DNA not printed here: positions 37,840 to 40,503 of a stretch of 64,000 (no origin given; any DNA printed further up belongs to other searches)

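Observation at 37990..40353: Orphan paralogue of the large module protein C, next to a PlpD-like patatin-Omp85 gene and carrying the shared upstream motif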

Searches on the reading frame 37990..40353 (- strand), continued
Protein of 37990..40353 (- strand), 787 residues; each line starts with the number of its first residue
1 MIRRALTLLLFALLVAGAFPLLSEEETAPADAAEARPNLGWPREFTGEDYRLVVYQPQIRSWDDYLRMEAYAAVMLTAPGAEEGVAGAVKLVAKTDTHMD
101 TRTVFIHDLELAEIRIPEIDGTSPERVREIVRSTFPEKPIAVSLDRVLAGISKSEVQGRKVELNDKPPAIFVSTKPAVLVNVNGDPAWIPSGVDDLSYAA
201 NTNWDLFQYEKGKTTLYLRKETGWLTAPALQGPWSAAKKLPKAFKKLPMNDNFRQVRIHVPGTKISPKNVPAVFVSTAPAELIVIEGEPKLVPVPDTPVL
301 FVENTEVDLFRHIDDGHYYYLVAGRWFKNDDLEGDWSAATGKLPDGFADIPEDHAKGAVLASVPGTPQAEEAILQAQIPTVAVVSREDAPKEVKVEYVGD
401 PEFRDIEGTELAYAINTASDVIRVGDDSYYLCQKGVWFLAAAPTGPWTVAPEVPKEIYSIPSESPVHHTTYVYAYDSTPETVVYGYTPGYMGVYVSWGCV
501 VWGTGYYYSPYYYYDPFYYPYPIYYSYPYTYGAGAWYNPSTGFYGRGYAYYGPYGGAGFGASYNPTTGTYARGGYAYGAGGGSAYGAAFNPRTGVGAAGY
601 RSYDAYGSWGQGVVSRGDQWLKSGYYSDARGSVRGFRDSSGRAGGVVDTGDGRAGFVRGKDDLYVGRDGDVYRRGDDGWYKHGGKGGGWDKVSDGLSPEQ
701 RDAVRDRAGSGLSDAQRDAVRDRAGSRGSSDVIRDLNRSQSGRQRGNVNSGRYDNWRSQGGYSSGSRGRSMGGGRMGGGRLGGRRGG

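Call 35: fold_search(model_id=the predicted structure, library=pdb)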
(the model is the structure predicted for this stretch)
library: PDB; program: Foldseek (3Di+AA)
matches with E <= 10: 324; with E <= 0.001: 0
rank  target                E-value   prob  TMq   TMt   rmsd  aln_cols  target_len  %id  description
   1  6vhh_A                4.3e-03  0.11  0.08  0.05  33.5       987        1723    8  Human Teneurin-2 and human Latrophilin-3 binary complex (released 2020-06-03)
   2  8r51_A                1.1e-02  0.08  0.09  0.06  35.8       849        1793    8  Mouse teneurin-3 non-compact subunit - A1B1 isoform (released 2024-05-08)
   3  6e14_D                1.4e-02  0.13  0.09  0.09  28.5       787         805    7  Handover mechanism of the growing pilus by the bacterial outer membrane usher FimD (released 2018-10-17)
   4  5ixm_G                1.7e-02  0.15  0.11  0.14  30.6       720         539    8  The LPS Transporter LptDE from Yersinia pestis, core complex (released 2016-05-18)
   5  3l6i_A                4.3e-02  0.99  0.10  0.36   4.7       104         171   12  Crystal structure of the uncharacterized lipoprotein yceb from e. coli at the resolution 2.0a. northeast structural ge (released 2010-01-26)
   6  5ixm_A                4.7e-02  0.11  0.11  0.14  30.7       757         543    8  The LPS Transporter LptDE from Yersinia pestis, core complex (released 2016-05-18)
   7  9g41_A                6.0e-02  0.05  0.08  0.06  35.6       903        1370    6  Mouse Teneurin2 dimer variant A0B1 (released 2026-01-21)
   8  3l6i_B                1.0e-01  0.99  0.10  0.37   4.3       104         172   12  Crystal structure of the uncharacterized lipoprotein yceb from e. coli at the resolution 2.0a. northeast structural ge (released 2010-01-26)
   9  3rfz_B                1.0e-01  0.06  0.08  0.08  25.7       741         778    7  Crystal structure of the FimD usher bound to its cognate FimC:FimH substrate (released 2011-06-01)
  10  9e9r                  2.3e-01  0.05  0.10  0.03  51.0       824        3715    7  The Structure of ApoB100 from Human Low-Density Lipoprotein (released 2024-12-18)
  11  5iv9_A                2.4e-01  0.01  0.06  0.06  36.3       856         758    7  The LPS Transporter LptDE from Klebsiella pneumoniae, full-length (released 2016-05-18)
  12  8s34_A                2.9e-01  0.02  0.06  0.07  34.4       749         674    7  Ferric-mycobactin receptor (FemA) in complex with aeruginic acid (released 2025-02-26)
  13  2vqi_B                3.0e-01  0.06  0.11  0.15  26.2       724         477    8  Structure of the P pilus usher (PapC) translocation pore (released 2008-05-27)
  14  9ea7                  3.0e-01  0.06  0.09  0.02  39.1       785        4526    8  The Structure of ApoB100 from Human Low-Density Lipoprotein (released 2024-12-18)
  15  7zty                  3.3e-01  0.06  0.04  0.09  21.2       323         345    9  Structure of Vps39 N-terminal domain from Chaetomium thermophilum (released 2022-09-21)
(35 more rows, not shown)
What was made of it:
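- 39904..40242 (-): N-terminal YceB/TULIP-like domain (residues ~38-150). Foldseek gives YceB at probability 0.99 (call 35).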

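Call 36: find_related_loci(query=A1, collection=genome_contigs, flank=10000)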
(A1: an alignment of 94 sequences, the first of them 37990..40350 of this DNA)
Query A1 (786 aa) in genome_contigs; peptide patterns used: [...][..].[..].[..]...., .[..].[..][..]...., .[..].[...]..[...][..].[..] (x = any residue, [..] = any of these).
599 stretches matched a pattern (row limit reached: there are more); 580 encode a relative of the query (tblastn E <= 1e-3); the best 80 are kept; 80 distinct loci.
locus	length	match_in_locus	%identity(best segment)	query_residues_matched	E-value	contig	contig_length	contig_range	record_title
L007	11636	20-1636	67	151-771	0e+0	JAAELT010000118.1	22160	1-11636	MAG: bacterium isolate Bpl_12 BplG_CONTIG1197475, whole genome shotgun sequence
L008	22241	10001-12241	43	8-767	0e+0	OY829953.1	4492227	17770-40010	MAG: Opitutales bacterium isolate cf0dc631-26ae-4be7-9546-4b6096dd6533 genome assembly, chromosome: 1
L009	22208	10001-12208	45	10-729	1e-177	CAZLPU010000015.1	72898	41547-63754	MAG TPA_asm: uncultured Alphaproteobacteria bacterium isolate SRP128890_co1_2 genome assembly, contig: NODE_603_length_7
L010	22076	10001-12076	46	31-707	3e-175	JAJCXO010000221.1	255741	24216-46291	MAG: Acidobacteriota bacterium isolate OFTM223 OFTM223_220, whole genome shotgun sequence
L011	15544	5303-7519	44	9-757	7e-172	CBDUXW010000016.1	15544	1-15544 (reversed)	MAG TPA_asm: uncultured bacterium isolate SRR22302371_binner12_Refined_148 genome assembly, contig: ERZ26661859.2605, wh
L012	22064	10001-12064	42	39-756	3e-172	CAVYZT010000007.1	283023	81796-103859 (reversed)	MAG: uncultured Acidobacteriota bacterium isolate MFD02242.bin.1.229 genome assembly, contig: contig_26886, whole genome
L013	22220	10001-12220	43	1-722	5e-172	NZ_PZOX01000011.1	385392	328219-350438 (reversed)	Vitiosangium sp. GDMCC 1.1324 contig11, whole genome shotgun sequence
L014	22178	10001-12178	43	37-759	8e-172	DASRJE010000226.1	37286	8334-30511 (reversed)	MAG TPA_asm: Vicinamibacterales bacterium isolate SMAG_U10128 k141_2093917, whole genome shotgun sequence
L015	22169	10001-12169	43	27-767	5e-172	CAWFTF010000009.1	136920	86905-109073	MAG: uncultured Acidobacteriota bacterium isolate MFD00392.bin.3.433 genome assembly, contig: contig_24759, whole genome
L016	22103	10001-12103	42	4-758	1e-171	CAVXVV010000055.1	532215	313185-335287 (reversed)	MAG: uncultured Candidatus Rokubacteria bacterium isolate MFD04850.bin.2.156 genome assembly, contig: contig_3718, whole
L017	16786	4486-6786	42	1-758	6e-169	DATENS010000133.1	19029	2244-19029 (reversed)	MAG TPA_asm: Pyrinomonadaceae bacterium isolate SMAG_U8975 k141_833234, whole genome shotgun sequence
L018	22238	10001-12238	42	27-760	3e-168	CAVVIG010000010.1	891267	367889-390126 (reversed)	MAG: uncultured Acidobacteriota bacterium isolate MFD02840.bin.2.112 genome assembly, contig: contig_2996, whole genome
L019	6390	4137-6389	43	17-755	2e-169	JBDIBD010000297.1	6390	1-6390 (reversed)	MAG: Vicinamibacteria bacterium isolate AS-MICRO-OLR.136 NODE_62872_length_6390_cov_9.928218, whole genome shotgun seque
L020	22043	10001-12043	42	51-760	1e-167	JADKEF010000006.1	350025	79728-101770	MAG: Acidobacteria bacterium isolate OdNW_18-Q3-R42-56_MAXAC.155 tig00002840-10-3484940, whole genome shotgun sequence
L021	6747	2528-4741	42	4-750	1e-166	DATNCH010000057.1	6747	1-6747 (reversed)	MAG TPA_asm: Pyrinomonadaceae bacterium isolate SMAG_U11209 k141_3212544, whole genome shotgun sequence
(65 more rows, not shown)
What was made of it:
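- At least 580 species genomes across Acidobacteriota, Verrucomicrobiota, Pseudomonadota, Myxococcota, Bacteroidota and Planctomycetota (call 36).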

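Call 45: find_encoding_contigs(protein=P0001, flank=10000, max_places=2)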
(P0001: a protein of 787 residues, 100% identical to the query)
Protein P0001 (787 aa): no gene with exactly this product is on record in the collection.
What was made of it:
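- Tried and rejected: An exact look-up of the window's own contig failed (call 45).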

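Call 47: find_encoding_contigs(protein=P0004, flank=10000, max_places=2)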
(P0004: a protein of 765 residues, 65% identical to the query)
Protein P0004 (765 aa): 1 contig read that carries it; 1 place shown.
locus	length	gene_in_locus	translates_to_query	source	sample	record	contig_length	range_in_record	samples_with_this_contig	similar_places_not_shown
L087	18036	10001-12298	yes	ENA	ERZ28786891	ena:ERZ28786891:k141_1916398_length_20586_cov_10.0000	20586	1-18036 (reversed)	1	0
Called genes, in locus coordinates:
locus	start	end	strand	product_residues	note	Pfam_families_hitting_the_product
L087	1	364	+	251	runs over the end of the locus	PF00005:ABC_tran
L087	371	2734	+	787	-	PF02687:FtsX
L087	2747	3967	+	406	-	PF25989:YknX_C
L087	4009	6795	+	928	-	PF02837:Glyco_hydro_2_N, PF22666:Glyco_hydro_2_N2, PF00703:Glyco_hydro_2, PF02836:Glyco_hydro_2_C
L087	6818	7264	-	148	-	PF13744:HTH_37, PF13560:HTH_31, PF01381:HTH_3, PF12844:HTH_19 (weak)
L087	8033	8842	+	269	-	-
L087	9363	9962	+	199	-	-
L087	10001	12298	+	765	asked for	-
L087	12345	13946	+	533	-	PF00497:SBP_bac_3, PF01464:SLT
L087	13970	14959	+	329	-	PF02931:Neur_chan_LBD, PF02932:Neur_chan_memb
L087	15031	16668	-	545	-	PF03190:Thioredox_DsbH (weak), PF13098:Thioredoxin_2, PF13899:Thioredoxin_7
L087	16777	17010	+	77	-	PF01402:RHH_1 (faint)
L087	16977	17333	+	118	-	PF02452:PemK_toxin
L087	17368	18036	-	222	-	?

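Call 48: find_encoding_contigs(protein=P0003, flank=10000, max_places=2)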
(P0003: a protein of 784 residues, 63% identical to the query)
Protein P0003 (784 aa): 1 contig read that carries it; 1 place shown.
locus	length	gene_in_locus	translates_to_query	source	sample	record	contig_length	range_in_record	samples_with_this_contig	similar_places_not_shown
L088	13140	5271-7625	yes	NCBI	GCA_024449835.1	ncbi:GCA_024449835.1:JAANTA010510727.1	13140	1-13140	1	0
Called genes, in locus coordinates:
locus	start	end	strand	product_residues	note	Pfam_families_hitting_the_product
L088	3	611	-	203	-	?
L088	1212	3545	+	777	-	PF10996:Beta-Casp, PF07521:RMMBL, PF18306:LDcluster4, PF03641:Lysine_decarbox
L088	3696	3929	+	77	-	PF13744:HTH_37 (weak), PF13560:HTH_31, PF01381:HTH_3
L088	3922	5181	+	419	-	PF13657:Couple_hipA, PF07804:HipA_C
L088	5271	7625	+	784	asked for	-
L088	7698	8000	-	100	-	-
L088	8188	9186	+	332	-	PF00005:ABC_tran, PF13304:AAA_21, PF13732:DrrA1-3_C (weak)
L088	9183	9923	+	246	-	PF01061:ABC2_membrane (weak), PF12679:ABC2_membrane_2, PF12730:ABC2_membrane_4, PF13346:ABC2_membrane_5 (weak), PF12698:ABC2_membrane_3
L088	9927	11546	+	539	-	PF23357:DUF7088, PF09822:ABC_transp_aux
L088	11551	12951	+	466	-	PF14238:DUF4340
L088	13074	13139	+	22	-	?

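Call 61: search_protein_representatives(alignment_id=A1)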
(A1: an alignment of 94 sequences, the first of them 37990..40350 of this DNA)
Query: 94 sequences, 776 profile positions. Proteins with E-value up to 0.001 (for the whole library): 7326; up to 1e-10: 5107; up to 1e-30: 2454. The best 150 are listed.
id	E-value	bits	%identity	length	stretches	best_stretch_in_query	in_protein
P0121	0.0e+00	1099.8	-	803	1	18-775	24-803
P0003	0.0e+00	1058.7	-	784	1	10-775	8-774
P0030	0.0e+00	1014.7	-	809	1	31-776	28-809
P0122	2.4e-297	1004.7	-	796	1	30-776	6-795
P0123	4.9e-293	990.5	-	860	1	29-775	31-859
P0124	5.3e-289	977.2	-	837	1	9-775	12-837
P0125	1.2e-287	972.6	-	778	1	16-775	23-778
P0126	2.7e-286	968.2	-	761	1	13-775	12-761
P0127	1.0e-283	959.7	-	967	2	25-572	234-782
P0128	2.0e-279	945.5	-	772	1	26-775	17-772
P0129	5.2e-278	940.8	-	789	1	29-773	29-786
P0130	2.3e-271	918.9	-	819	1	16-775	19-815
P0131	2.3e-271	918.8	-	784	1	10-775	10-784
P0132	3.0e-267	905.2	-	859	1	12-775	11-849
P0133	9.0e-266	900.3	-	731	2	28-718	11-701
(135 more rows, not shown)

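Call 63: search_dna_similar(query=window:37990-40350:-, collection=plasmids, mode=protein, max_rows=15)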
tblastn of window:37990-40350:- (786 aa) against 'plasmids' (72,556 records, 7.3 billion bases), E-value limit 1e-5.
Records with a match: 40; places in all: 43; records where one place covers at least 80% of the query: 0.
Best place of each record, by identity: <60% 40.
By first word of the organism name: Ensifer 17; Paraburkholderia 8; Rhizobium 6; Pseudoalteromonas 4; Sinorhizobium 2; Agrobacterium 1; Pararhizobium 1; Candidatus 1.
By predicted mobility (MOB-suite, as given by PLSDB): non-mobilizable 31; conjugative 7; mobilizable 2.
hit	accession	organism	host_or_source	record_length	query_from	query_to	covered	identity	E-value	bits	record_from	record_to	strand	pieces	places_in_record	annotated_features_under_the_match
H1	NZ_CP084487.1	Ensifer adhaerens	cellculture,soil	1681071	38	661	79%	41.0%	8e-97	338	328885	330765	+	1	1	none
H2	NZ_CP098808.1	Ensifer adhaerens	whole organism,soil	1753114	38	661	79%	41.0%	2e-96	337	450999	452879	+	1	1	none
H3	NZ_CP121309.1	Ensifer adhaerens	bacterial colony,soil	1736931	38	661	79%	41.0%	3e-96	336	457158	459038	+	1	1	none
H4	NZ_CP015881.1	Ensifer adhaerens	silty clay loam soil (pH 6.1)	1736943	38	661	79%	41.0%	3e-96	336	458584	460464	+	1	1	none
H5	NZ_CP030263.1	Ensifer adhaerens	Zea mays,whole organism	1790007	38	661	79%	41.0%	3e-96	336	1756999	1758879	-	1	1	none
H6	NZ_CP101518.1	Ensifer adhaerens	cell cuture,rhizosphere soil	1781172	38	661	79%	41.0%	7e-96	335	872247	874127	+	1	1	none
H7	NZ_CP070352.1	Ensifer sp. PDNC004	cell culture,Plastic debris in ...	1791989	38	661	79%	40.9%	3e-95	333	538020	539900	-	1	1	none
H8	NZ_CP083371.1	Ensifer canadensis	Melilotus albus,Cell Culture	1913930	38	661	79%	40.7%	3e-92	324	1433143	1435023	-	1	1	none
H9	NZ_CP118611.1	Ensifer adhaerens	Pure isolate,Rhizosphere of Cyperus ...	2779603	38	661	79%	40.6%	1e-94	332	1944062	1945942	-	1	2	none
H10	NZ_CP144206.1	Sinorhizobium chiapasense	mixed culture,rhizosphere soil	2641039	38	661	79%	40.6%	4e-93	327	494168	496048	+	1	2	none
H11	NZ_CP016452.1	Sinorhizobium sp. RAC02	Microbial isolate,Algal phycosphere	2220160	35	661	80%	39.5%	1e-95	335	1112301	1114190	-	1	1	none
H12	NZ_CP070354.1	Ensifer sp. PDNC004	cell culture,Plastic debris in ...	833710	40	661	79%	39.6%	6e-95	332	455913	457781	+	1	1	hypothetical protein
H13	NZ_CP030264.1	Ensifer adhaerens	Zea mays,whole organism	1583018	40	661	79%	39.1%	9e-94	329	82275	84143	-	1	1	none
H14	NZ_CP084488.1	Ensifer adhaerens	cellculture,soil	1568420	40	661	79%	39.1%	1e-93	329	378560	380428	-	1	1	none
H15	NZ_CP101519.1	Ensifer adhaerens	cell cuture,rhizosphere soil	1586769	40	661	79%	39.1%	1e-93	329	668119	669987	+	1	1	none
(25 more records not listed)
